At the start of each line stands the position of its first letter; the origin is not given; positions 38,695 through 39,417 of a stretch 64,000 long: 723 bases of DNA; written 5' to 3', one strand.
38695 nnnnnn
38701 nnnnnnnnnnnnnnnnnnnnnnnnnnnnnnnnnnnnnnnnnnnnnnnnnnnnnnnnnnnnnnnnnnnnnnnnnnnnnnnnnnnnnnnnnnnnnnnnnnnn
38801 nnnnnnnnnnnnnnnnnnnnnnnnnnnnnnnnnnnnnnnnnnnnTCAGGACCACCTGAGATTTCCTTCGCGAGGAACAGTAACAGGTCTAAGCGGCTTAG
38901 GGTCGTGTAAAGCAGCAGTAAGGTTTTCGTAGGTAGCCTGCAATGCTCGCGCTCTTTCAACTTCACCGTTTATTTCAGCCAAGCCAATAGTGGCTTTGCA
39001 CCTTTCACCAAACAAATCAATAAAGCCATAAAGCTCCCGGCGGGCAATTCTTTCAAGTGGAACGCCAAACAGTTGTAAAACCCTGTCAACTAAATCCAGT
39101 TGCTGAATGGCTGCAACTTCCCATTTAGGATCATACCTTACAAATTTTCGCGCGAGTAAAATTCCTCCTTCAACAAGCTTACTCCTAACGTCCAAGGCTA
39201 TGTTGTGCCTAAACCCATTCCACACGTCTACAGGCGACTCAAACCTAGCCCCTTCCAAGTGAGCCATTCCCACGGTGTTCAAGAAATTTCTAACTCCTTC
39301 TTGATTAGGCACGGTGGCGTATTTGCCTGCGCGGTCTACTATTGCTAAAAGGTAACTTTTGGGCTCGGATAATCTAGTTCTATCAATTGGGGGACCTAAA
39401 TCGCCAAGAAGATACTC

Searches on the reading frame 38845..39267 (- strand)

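Call 44: search_protein_families(library=pfam, proteins=[window:38845-39267:-], max_evalue=0.1)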
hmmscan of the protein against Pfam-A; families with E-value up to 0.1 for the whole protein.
window:38845-39267:- (140 aa): 1 family
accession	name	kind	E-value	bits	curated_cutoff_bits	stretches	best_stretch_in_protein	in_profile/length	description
PF01558.24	POR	-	0.031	14.9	27.4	1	12-79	57-121/173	Pyruvate ferredoxin/flavodoxin oxidoreductase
